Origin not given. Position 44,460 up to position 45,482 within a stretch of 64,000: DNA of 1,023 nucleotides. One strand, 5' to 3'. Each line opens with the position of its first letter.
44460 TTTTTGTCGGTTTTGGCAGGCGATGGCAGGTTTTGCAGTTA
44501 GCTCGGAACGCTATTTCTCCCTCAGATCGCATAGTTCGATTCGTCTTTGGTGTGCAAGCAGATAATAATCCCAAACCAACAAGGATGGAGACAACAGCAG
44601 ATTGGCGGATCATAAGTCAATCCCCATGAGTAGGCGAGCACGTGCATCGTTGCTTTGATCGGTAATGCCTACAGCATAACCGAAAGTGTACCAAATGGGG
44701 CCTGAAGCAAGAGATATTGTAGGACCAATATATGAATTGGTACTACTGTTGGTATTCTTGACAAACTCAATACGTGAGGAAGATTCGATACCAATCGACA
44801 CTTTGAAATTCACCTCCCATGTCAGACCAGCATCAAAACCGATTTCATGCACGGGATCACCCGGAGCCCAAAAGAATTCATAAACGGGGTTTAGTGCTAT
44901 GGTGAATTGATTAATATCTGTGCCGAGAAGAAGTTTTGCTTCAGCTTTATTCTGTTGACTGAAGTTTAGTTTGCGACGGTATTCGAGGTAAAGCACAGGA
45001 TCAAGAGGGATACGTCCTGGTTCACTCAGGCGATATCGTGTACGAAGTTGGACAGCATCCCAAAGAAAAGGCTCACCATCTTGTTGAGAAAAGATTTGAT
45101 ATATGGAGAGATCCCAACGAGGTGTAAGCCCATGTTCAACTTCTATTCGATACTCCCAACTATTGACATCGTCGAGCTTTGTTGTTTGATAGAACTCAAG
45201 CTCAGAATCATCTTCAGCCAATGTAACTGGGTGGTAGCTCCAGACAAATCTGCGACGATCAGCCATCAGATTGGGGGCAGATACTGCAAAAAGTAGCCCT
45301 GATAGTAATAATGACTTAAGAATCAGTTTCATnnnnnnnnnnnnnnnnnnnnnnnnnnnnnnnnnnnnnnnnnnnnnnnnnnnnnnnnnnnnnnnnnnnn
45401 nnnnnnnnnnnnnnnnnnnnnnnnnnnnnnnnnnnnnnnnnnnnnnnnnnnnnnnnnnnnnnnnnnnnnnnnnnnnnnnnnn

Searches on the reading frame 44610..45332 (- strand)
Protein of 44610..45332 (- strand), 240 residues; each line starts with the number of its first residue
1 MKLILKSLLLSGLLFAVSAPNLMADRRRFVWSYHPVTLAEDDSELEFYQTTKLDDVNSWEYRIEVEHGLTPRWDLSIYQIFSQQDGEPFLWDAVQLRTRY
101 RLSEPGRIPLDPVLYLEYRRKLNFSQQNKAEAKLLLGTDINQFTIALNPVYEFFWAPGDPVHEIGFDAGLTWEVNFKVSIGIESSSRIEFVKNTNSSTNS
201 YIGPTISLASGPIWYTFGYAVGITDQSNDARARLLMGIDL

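Call 7: search_protein_families(library=pfam, proteins=[window:44610-45332:-])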
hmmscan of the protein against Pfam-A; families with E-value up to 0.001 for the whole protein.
window:44610-45332:- (240 aa): 0 families

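Call 10: find_homologous_proteins(query=window:44610-45332:-)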
Query window:44610-45332:- (240 aa): 200 proteins with E <= 0.001 among 901 candidates; the best 120 are listed.
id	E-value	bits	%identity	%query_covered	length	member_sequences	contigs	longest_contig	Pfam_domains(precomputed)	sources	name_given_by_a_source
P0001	6.9e-159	545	100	100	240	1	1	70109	-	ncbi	-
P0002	1.1e-103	364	68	90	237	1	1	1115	-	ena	-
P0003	1.1e-103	364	64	97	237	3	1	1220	-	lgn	-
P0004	5.7e-100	352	65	93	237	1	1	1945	-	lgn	-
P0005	7.2e-99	348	66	90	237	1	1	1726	-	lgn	-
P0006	1.5e-97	344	61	99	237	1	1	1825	-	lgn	-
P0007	2.3e-97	343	59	99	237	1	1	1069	-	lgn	-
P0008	4.4e-97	342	62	99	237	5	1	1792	-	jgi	jgi:hypothetical protein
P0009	5.6e-97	342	62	93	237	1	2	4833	-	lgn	-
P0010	6.5e-97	342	60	99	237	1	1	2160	-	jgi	jgi:hypothetical protein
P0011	8.5e-97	341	62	97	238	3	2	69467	-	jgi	-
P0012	8.7e-97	341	62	100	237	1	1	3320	-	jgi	jgi:hypothetical protein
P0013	1.4e-96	341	61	92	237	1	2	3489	-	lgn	-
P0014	2.0e-96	340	59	99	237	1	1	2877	-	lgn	-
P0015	2.1e-96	340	59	99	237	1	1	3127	-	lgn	-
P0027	1.4e-94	334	59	98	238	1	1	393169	-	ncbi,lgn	-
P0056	8.0e-92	325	58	100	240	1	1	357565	-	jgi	jgi:hypothetical protein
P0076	4.4e-86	306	57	92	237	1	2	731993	-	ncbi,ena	-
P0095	4.4e-80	287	51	99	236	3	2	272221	-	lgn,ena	-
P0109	4.9e-77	277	52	98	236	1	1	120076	-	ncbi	-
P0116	3.5e-76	274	53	96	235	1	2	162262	-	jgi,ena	jgi:hypothetical protein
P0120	4.0e-75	270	51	96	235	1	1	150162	-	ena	-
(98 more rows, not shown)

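Call 11: find_encoding_contigs(protein=window:44610-45332:-, flank=10000, max_places=10)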
Protein window:44610-45332:- (240 aa): no gene with exactly this product is on record in the collection.
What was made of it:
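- Tried and rejected: An exact-sequence look-up of the window's barrel protein found no encoding contig (call 11).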

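Call 14: find_related_loci(query=A1, collection=genome_contigs, flank=10000)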
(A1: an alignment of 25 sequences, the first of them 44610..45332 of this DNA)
Query A1 (240 aa) in genome_contigs; peptide patterns used: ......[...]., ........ (x = any residue, [..] = any of these).
43 stretches matched a pattern; 31 encode a relative of the query (tblastn E <= 1e-3); 31 distinct loci.
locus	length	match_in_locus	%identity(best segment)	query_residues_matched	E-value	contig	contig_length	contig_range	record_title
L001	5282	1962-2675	58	3-240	5e-98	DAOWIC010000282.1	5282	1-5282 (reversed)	MAG TPA_asm: Calditrichota bacterium isolate CSMAG_2033 CSMAG_2033_k141_1197750_length_5282_cov_14.0000, whole genome sh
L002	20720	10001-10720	57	1-240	1e-96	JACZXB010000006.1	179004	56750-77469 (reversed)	MAG: Candidatus Zixiibacteriota bacterium isolate B22T1B11 B22T1B11_NODE14, whole genome shotgun sequence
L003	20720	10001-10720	57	1-240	2e-96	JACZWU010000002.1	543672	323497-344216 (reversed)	MAG: Candidatus Zixiibacteriota bacterium isolate B21T1B10 B21T1B10_NODE2, whole genome shotgun sequence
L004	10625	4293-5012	57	1-240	1e-96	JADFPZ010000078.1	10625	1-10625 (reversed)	MAG: Candidatus Zixiibacteriota bacterium isolate B77T1B8 B77T1B8_NODE12365, whole genome shotgun sequence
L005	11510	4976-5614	66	24-236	3e-96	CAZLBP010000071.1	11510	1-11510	MAG TPA_asm: uncultured Ignavibacteriales bacterium isolate SRP141376_co3_222 genome assembly, contig: NODE_15447_length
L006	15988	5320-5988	60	18-240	3e-96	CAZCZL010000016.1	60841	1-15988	MAG TPA_asm: uncultured Ignavibacteriales bacterium isolate binchicken_co16_343 genome assembly, contig: NODE_838_length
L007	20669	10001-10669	59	18-240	3e-96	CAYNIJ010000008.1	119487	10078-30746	MAG TPA_asm: uncultured Ignavibacteriales bacterium isolate SRP302447_co2_58 genome assembly, contig: NODE_504_length_11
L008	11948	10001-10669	59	18-240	2e-95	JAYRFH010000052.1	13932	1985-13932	MAG: Candidatus Zixiibacteriota bacterium isolate SH_SHASGE3bin.27 k141_323742, whole genome shotgun sequence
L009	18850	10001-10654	64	24-240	6e-95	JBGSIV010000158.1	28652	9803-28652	MAG: Candidatus Zixiibacteriota bacterium isolate JTS-AC140 k141_1707025, whole genome shotgun sequence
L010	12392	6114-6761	62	25-240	2e-94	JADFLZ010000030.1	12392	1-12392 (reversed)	MAG: Candidatus Zixiibacteriota bacterium isolate B55T3L14 B55T3L14_NODE3700, whole genome shotgun sequence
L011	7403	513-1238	53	2-240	6e-91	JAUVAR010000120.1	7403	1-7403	MAG: Candidatus Zixiibacteriota bacterium isolate CSMAG_224 CSMAG_224_k127_9183286_length_7403_cov_12.9625, whole genome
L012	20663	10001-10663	57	20-240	2e-89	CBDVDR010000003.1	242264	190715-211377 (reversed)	MAG TPA_asm: uncultured bacterium isolate SRR21487745_metabat2_10 genome assembly, contig: ERZ25073593.3, whole genome s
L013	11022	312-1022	54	4-240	1e-88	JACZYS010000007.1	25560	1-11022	MAG: Candidatus Zixiibacteriota bacterium isolate B27T1B8 B27T1B8_NODE3012, whole genome shotgun sequence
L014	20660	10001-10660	57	23-240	7e-87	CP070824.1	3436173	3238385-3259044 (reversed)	MAG: Candidatus Zixiibacteriota bacterium isolate bin1124 chromosome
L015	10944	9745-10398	56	21-240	2e-83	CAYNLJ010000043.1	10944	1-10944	MAG TPA_asm: uncultured Caldithrix sp. isolate SRP162660_co1_115 genome assembly, contig: NODE_4730_length_10944_cov_14.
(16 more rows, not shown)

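Call 40: find_encoding_contigs(protein=P0027, flank=6000, max_places=3)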
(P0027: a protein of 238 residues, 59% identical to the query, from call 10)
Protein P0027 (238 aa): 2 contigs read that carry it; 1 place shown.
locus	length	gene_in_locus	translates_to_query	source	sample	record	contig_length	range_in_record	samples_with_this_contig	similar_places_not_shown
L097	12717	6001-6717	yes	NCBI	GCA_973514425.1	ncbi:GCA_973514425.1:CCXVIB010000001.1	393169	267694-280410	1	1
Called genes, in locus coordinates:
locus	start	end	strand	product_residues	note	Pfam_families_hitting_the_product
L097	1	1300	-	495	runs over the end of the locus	PF09459:EB_dh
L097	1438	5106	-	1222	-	PF08471:Ribonuc_red_2_N, PF02867:Ribonuc_red_lgC, PF12637:TSCPD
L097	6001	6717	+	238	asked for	-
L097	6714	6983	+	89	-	-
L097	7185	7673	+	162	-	PF01066:CDP-OH_P_transf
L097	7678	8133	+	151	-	PF04608:PgpA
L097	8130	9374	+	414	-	PF00994:MoCF_biosynth, PF18146:CinA_KH, PF02464:CinA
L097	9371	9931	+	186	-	PF02834:LigT_PEase, PF10469:AKAP7_NLS (faint), PF13563:2_5_RNA_ligase2, PF02834:LigT_PEase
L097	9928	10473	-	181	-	PF00583:Acetyltransf_1, PF13420:Acetyltransf_4 (weak), PF13508:Acetyltransf_7 (weak)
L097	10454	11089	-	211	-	PF01810:LysE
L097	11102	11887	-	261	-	PF00378:ECH_1, PF16113:ECH_2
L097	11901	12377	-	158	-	PF00583:Acetyltransf_1, PF13673:Acetyltransf_10, PF13508:Acetyltransf_7 (weak)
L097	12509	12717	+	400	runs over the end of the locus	PF02771:Acyl-CoA_dh_N, PF02770:Acyl-CoA_dh_M, PF00441:Acyl-CoA_dh_1, PF08028:Acyl-CoA_dh_2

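Call 41: find_encoding_contigs(protein=P0056, flank=6000, max_places=3)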
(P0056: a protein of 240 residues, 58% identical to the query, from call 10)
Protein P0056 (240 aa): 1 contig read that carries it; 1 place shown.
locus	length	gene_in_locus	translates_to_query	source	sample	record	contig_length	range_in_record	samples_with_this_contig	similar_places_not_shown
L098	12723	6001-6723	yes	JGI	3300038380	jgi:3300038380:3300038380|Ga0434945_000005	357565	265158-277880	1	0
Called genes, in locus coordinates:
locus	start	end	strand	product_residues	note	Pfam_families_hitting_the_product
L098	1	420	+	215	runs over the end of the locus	PF00510:COX3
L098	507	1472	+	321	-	PF02628:COX15-CtaA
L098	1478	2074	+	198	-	PF00578:AhpC-TSA (weak), PF02630:SCO1-SenC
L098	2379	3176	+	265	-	PF11845:Tll0287-like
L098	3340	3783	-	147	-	-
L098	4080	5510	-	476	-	PF00072:Response_reg, PF00158:Sigma54_activat, PF14532:Sigma54_activ_2, PF07724:AAA_2 (weak), PF07728:AAA_5 (weak), PF25601:AAA_lid_14, PF02954:HTH_8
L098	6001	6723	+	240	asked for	-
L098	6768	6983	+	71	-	-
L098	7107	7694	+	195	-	PF01066:CDP-OH_P_transf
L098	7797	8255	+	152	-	PF04608:PgpA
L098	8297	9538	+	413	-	PF00994:MoCF_biosynth, PF18146:CinA_KH, PF02464:CinA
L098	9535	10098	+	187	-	PF02834:LigT_PEase, PF13563:2_5_RNA_ligase2, PF02834:LigT_PEase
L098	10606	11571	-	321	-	PF01380:SIS, PF00571:CBS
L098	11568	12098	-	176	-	PF08282:Hydrolase_3 (weak)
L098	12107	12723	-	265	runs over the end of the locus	PF00793:DAHP_synth_1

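Call 42: find_encoding_contigs(protein=P0076, flank=6000, max_places=3)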
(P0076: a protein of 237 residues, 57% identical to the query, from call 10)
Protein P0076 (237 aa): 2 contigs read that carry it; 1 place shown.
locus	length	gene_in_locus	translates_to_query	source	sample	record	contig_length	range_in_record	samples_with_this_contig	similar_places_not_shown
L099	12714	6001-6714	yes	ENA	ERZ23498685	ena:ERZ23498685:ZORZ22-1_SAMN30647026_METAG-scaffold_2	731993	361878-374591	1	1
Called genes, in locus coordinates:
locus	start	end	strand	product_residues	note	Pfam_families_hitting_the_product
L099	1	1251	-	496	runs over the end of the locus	PF09459:EB_dh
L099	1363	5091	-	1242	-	PF08471:Ribonuc_red_2_N, PF02867:Ribonuc_red_lgC, PF12637:TSCPD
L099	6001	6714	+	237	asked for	-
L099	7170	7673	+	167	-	PF01066:CDP-OH_P_transf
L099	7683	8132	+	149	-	PF04608:PgpA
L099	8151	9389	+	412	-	PF00994:MoCF_biosynth, PF18146:CinA_KH, PF02464:CinA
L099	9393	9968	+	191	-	PF10469:AKAP7_NLS (weak), PF02834:LigT_PEase, PF13563:2_5_RNA_ligase2, PF02834:LigT_PEase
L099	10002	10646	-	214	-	PF01810:LysE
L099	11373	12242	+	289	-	PF08843:AbiEii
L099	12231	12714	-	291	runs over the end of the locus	-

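Call 50: find_encoding_contigs(protein=P0095, flank=6000, max_places=2)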
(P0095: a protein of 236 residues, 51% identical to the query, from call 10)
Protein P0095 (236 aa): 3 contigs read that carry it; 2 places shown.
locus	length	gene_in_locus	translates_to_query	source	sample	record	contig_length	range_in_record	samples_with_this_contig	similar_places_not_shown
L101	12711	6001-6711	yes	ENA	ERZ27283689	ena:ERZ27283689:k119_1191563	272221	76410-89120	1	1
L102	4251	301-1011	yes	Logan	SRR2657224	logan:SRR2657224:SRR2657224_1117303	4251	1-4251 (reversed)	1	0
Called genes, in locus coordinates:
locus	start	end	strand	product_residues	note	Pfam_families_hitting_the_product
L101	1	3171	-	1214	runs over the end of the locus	PF08471:Ribonuc_red_2_N, PF02867:Ribonuc_red_lgC, PF12637:TSCPD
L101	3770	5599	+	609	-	PF00989:PAS (weak), PF08448:PAS_4, PF13426:PAS_9 (weak), PF00512:HisKA (weak), PF02518:HATPase_c, PF00072:Response_reg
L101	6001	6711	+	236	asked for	-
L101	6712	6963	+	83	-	-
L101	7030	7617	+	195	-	PF01066:CDP-OH_P_transf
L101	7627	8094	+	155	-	PF04608:PgpA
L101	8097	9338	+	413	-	PF00994:MoCF_biosynth, PF18146:CinA_KH, PF02464:CinA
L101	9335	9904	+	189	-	PF10469:AKAP7_NLS (weak), PF02834:LigT_PEase, PF13563:2_5_RNA_ligase2, PF02834:LigT_PEase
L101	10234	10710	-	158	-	PF00583:Acetyltransf_1, PF13673:Acetyltransf_10 (weak), PF13508:Acetyltransf_7 (weak)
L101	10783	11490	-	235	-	PF07610:DUF1573, PF22544:HYDIN_VesB_CFA65-like_Ig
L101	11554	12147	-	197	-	-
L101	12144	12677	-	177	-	PF04542:Sigma70_r2, PF22029:PhyR_sigma2 (weak), PF08281:Sigma70_r4_2, PF04545:Sigma70_r4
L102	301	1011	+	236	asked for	-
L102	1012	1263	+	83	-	-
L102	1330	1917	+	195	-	PF01066:CDP-OH_P_transf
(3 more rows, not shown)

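Call 51: find_encoding_contigs(protein=P0109, flank=6000, max_places=2)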
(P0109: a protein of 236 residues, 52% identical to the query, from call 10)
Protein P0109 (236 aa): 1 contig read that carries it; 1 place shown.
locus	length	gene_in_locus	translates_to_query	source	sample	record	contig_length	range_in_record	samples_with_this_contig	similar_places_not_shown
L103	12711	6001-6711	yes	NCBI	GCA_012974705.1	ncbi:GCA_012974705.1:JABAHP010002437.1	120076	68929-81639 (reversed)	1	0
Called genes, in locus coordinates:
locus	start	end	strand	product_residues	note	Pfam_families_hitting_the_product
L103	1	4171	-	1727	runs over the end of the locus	PF08126:Propeptide_C25, PF01364:Peptidase_C25, PF03785:Peptidase_C25_C (weak), PF21471:Reelin_subrepeat-B (faint), PF00404:Dockerin_1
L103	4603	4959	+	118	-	PF11009:BrxC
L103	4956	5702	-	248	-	-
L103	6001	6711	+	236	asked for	-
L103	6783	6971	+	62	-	-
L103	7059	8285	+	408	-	PF00579:tRNA-synt_1b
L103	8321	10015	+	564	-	PF25060:ARM_TT21_2nd (faint), PF10602:RPN7 (faint), PF12569:NatA_aux_su (faint), PF24575:TPR_Slam (weak), PF14559:TPR_19, PF14559:TPR_19, PF25062:ARM_TT21_N, PF13424:TPR_12 (weak), +25 more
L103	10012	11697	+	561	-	PF13205:Big_5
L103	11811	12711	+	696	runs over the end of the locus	-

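Call 52: find_encoding_contigs(protein=P0116, flank=6000, max_places=2)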
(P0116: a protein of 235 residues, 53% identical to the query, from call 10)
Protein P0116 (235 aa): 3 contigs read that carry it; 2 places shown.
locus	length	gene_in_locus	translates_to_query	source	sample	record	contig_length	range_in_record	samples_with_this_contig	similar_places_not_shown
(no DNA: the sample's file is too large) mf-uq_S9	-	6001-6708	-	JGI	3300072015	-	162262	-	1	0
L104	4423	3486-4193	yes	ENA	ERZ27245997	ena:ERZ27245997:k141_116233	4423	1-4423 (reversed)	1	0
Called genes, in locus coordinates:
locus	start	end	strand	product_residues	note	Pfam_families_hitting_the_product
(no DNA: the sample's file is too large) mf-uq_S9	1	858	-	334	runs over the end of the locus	PF00586:AIRS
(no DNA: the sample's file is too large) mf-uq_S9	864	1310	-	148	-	PF00334:NDK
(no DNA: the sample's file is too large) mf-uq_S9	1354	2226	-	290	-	PF02629:CoA_binding, PF00549:Ligase_CoA, PF13607:Succ_CoA_lig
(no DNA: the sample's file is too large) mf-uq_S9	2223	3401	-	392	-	PF08442:ATP-grasp_2, PF13549:ATP-grasp_5, PF24948:Citrate_synth_N, PF00549:Ligase_CoA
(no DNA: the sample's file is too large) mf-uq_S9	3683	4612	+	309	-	PF01408:GFO_IDH_MocA (weak)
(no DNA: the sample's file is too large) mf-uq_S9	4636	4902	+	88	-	PF00550:PP-binding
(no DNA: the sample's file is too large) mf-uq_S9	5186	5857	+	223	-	PF00702:Hydrolase, PF13419:HAD_2, PF13242:Hydrolase_like (faint)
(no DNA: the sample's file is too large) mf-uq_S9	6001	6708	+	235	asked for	-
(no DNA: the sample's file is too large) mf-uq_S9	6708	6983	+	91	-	-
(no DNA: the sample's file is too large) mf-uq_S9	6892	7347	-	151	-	-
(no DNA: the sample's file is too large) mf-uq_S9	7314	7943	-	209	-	PF09990:DUF2231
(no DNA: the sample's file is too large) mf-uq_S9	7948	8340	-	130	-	PF00355:Rieske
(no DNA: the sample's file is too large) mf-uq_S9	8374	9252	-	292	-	PF19089:DUF5777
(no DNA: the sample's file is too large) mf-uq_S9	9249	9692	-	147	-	-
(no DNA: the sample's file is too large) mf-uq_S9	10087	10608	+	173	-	-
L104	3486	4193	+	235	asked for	-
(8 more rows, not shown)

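Call 53: find_encoding_contigs(protein=P0120, flank=6000, max_places=2)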
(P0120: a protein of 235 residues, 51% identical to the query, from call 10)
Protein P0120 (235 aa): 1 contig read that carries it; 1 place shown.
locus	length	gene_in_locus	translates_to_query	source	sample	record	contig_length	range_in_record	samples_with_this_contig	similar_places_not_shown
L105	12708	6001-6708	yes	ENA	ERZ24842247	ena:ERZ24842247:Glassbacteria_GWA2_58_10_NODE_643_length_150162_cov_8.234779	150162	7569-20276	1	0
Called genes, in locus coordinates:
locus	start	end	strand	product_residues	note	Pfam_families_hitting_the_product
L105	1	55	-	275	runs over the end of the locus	PF00950:ABC-3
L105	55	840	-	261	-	PF00005:ABC_tran, PF02463:SMC_N (faint), PF13175:AAA_15 (faint), PF13304:AAA_21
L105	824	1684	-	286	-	PF01297:ZnuA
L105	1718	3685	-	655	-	PF07715:Plug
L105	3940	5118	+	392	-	PF01839:FG-GAP (faint), PF13517:FG-GAP_3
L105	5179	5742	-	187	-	PF02659:Mntp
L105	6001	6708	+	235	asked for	-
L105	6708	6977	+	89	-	-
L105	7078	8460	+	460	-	PF22842:Pel9A-like_beta_helix, PF13229:Beta_helix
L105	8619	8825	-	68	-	PF00313:CSD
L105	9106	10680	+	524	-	PF00884:Sulfatase, PF01663:Phosphodiest (faint), PF16347:SGSH_C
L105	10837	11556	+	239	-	PF14329:DUF4386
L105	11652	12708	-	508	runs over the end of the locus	PF02449:Glyco_hydro_42 (weak), PF16116:DUF4832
